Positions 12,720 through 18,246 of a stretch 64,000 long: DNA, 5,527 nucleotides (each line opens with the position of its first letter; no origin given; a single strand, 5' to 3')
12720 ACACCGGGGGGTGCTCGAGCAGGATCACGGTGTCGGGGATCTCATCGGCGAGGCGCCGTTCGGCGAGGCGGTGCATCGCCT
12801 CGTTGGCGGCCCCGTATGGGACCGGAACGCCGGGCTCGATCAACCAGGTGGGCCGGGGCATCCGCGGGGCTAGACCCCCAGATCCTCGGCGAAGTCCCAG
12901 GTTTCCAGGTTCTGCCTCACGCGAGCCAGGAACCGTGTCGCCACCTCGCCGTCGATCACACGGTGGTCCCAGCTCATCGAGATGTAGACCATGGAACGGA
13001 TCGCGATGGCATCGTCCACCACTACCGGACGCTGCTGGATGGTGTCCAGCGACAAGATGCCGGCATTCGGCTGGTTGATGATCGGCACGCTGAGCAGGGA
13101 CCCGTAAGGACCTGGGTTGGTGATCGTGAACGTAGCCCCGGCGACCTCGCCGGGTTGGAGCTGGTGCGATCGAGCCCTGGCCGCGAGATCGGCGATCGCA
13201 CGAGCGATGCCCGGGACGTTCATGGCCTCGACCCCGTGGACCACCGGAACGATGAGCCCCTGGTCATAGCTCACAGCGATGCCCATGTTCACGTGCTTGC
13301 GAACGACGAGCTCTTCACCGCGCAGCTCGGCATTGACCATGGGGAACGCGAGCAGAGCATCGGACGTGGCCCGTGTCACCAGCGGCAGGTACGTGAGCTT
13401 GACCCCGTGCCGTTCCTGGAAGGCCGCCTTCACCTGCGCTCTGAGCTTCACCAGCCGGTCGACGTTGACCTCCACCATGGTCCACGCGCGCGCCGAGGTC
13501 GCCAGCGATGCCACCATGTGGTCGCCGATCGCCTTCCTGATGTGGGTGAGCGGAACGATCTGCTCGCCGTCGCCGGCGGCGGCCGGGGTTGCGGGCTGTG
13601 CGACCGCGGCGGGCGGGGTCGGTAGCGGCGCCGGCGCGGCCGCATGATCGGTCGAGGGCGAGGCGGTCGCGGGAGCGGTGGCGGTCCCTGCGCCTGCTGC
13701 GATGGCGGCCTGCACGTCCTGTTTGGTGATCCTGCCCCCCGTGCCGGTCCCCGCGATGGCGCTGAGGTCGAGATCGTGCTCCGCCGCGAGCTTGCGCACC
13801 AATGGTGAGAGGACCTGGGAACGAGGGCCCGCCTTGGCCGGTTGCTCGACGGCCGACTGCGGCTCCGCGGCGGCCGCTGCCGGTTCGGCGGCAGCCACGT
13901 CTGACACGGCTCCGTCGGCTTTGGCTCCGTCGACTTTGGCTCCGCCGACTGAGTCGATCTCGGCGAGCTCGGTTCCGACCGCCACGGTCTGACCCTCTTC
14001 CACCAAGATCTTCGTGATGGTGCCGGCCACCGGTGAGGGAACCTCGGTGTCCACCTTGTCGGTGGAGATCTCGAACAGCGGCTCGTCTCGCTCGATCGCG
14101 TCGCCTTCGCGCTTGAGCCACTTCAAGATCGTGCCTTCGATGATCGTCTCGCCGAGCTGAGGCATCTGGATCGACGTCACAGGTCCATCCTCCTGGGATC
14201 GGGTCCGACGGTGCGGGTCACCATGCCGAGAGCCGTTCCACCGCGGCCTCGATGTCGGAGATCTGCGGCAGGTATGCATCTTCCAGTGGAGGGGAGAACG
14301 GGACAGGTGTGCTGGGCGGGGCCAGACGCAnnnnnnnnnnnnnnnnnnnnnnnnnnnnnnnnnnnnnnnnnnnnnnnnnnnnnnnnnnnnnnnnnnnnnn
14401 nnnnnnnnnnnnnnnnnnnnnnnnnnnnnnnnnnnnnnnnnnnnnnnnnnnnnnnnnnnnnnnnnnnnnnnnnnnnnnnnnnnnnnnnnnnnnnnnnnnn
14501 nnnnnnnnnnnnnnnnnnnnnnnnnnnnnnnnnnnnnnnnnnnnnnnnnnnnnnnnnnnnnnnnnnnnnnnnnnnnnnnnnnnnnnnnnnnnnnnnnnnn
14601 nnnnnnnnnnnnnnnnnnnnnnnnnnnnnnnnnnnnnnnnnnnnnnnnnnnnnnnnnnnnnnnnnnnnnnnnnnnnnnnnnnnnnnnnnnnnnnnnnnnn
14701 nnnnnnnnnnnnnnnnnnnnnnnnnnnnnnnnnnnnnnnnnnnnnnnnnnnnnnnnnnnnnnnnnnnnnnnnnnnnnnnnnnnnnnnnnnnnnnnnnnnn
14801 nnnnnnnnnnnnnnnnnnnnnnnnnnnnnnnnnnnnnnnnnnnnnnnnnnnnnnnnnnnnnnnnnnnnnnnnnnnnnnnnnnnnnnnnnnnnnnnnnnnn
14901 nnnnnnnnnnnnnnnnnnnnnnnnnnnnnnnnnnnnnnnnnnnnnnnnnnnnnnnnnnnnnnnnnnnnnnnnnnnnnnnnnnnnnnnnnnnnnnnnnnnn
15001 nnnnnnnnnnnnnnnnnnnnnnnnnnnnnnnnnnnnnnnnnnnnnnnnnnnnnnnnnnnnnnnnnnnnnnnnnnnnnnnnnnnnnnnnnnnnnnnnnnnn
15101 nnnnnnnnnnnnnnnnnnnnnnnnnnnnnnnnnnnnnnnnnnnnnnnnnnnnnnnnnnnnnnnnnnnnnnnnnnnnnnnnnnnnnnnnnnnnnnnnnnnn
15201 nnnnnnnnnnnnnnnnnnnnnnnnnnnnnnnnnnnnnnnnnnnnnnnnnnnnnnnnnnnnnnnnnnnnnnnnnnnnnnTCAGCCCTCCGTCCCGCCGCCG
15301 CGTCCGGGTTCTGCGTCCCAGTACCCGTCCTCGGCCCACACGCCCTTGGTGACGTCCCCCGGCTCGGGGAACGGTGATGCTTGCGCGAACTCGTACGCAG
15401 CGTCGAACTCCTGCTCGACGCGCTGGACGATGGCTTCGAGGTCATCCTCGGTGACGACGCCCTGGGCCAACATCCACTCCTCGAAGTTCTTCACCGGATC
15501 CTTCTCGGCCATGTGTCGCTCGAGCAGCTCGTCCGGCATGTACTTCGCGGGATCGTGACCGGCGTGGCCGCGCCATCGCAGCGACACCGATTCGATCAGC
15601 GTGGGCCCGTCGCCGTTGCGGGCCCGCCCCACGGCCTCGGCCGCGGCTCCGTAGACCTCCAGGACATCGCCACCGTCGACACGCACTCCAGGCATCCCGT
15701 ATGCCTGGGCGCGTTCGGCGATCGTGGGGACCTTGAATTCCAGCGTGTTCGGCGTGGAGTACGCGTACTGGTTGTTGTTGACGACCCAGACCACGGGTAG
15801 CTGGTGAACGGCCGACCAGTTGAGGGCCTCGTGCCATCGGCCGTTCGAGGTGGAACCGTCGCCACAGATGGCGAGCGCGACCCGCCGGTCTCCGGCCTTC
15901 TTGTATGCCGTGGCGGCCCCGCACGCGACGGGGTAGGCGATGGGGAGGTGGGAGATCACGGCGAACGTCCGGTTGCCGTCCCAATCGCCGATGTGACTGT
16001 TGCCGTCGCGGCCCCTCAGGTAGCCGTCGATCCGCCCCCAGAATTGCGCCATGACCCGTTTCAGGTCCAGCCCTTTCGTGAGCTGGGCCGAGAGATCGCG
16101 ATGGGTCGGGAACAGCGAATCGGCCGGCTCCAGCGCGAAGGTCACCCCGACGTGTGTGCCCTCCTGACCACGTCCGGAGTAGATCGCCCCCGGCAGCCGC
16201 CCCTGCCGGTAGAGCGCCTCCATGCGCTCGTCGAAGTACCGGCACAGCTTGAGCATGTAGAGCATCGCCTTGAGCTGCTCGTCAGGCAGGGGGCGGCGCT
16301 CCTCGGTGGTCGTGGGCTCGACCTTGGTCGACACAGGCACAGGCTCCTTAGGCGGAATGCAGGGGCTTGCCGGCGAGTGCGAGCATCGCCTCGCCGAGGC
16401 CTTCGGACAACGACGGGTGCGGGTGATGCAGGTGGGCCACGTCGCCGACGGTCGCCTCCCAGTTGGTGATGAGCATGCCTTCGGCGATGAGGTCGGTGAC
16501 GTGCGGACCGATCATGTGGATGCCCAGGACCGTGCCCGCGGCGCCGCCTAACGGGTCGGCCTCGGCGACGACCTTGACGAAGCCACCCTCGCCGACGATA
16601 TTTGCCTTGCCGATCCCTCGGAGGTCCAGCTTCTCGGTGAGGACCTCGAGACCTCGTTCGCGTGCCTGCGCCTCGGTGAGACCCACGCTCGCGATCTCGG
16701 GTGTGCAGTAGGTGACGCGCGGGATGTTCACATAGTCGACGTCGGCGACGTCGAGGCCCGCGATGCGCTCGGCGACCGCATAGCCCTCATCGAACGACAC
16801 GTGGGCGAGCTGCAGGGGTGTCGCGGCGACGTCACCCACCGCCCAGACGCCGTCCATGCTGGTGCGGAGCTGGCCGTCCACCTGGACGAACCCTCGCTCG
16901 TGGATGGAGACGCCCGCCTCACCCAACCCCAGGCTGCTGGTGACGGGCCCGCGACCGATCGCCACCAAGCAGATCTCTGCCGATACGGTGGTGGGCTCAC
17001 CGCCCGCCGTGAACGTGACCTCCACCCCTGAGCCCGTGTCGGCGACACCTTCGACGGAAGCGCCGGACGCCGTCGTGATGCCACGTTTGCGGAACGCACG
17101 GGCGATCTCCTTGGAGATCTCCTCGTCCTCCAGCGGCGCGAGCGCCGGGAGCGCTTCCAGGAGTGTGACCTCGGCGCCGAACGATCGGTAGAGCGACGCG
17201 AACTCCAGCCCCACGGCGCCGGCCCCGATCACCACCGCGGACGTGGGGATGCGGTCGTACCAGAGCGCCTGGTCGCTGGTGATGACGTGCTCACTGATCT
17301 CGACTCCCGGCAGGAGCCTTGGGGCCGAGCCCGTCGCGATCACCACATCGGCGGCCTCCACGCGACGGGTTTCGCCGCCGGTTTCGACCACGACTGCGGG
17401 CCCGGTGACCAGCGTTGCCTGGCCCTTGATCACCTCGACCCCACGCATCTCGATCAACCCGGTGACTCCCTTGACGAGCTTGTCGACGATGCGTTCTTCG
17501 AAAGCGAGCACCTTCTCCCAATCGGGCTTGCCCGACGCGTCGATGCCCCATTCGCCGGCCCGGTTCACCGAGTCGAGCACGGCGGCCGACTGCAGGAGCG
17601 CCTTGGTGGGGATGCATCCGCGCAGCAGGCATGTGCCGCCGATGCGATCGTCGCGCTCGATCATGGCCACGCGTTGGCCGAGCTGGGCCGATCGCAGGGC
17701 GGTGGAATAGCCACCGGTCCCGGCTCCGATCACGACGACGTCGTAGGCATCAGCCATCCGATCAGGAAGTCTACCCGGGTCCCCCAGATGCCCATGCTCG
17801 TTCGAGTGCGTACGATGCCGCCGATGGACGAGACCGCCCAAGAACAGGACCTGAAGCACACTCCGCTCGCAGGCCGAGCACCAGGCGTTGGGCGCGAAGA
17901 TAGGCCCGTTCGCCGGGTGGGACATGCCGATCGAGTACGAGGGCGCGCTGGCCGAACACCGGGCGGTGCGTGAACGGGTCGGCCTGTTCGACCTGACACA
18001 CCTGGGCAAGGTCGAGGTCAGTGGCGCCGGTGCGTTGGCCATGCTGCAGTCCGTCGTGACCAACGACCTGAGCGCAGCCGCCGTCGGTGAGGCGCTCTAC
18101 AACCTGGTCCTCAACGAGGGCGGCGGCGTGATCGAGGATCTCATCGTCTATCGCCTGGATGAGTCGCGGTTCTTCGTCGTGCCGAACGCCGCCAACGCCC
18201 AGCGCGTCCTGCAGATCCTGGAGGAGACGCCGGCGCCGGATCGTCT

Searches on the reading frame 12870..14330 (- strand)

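Call 55: search_protein_families(library=pfam, proteins=[window:12870-14330:-], max_evalue=0.00001)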
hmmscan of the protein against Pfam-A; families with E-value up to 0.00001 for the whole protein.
window:12870-14330:- (486 aa): 5 families
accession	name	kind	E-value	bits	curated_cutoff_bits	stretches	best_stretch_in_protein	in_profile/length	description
PF00198.28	2-oxoacid_dh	-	2.7e-73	246.7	23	1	256-478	4-227/232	2-oxoacid dehydrogenases acyltransferase (catalytic domain)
PF00364.28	Biotin_lipoyl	-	4.1e-22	78.3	22.1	1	53-125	2-73/73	Biotin-requiring enzyme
PF02817.22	E3_binding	-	8e-16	58.4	23.7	1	174-207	3-36/36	e3 binding domain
PF13533.13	Biotin_lipoyl_2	-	1.9e-07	31.2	29.8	0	97-126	3-32/32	Biotin-lipoyl like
PF13437.12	HlyD_3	-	9.6e-06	26.7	22.2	0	98-163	3-69/106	HlyD family secretion protein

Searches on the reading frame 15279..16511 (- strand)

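Call 55: search_protein_families(library=pfam, proteins=[window:15279-16511:-], max_evalue=0.00001)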
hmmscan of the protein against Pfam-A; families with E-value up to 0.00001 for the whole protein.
window:15279-16511:- (410 aa): 3 families
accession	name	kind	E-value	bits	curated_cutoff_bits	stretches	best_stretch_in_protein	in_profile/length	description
PF00676.26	E1_dh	-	4.8e-69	233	22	1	89-384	6-299/300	Dehydrogenase E1 component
PF02775.26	TPP_enzyme_C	-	2.3e-08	34.4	21.9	1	191-307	32-150/151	Thiamine pyrophosphate enzyme, C-terminal TPP binding domain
PF13292.11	DXP_synthase_N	-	3.1e-07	30.4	21.2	1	188-253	112-177/274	1-deoxy-D-xylulose-5-phosphate synthase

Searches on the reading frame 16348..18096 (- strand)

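Call 55: search_protein_families(library=pfam, proteins=[window:16348-18096:-], max_evalue=0.00001)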
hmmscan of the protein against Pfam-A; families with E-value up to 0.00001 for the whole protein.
window:16348-18096:- (582 aa): 10 families
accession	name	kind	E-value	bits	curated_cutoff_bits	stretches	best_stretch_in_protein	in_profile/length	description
PF07992.20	Pyr_redox_2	-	3.1e-67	227.5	26.1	1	118-438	1-291/291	Pyridine nucleotide-disulphide oxidoreductase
PF02852.28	Pyr_redox_dim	-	2.8e-26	92.3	25.3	1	458-570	1-109/110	Pyridine nucleotide-disulphide oxidoreductase, dimerisation domain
PF00070.33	Pyr_redox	-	3.4e-21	76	22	1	287-363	2-80/82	Pyridine nucleotide-disulphide oxidoreductase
PF13738.12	Pyr_redox_3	-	1e-09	38.5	30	1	237-421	116-305/305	Pyridine nucleotide-disulphide oxidoreductase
PF01266.30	DAO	-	2.3e-09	37.7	27.9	0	119-155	1-38/353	FAD dependent oxidoreductase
PF13450.12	NAD_binding_8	-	3.7e-09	37.2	21.9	0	122-156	1-35/68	NAD(P)-binding Rossmann-like domain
PF12831.13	FAD_oxidored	-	9.6e-07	28.9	27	1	119-157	1-39/416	FAD dependent oxidoreductase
PF00890.30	FAD_binding_2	-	1.2e-06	28.5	20.4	1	119-155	1-37/414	FAD binding domain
PF03486.20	HI0933_like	-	2.4e-06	27.6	50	0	119-157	2-40/244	HI0933-like protein Rossmann domain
PF01134.28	GIDA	-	7.1e-06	25.8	22.1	0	119-184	1-63/391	Glucose inhibited division protein A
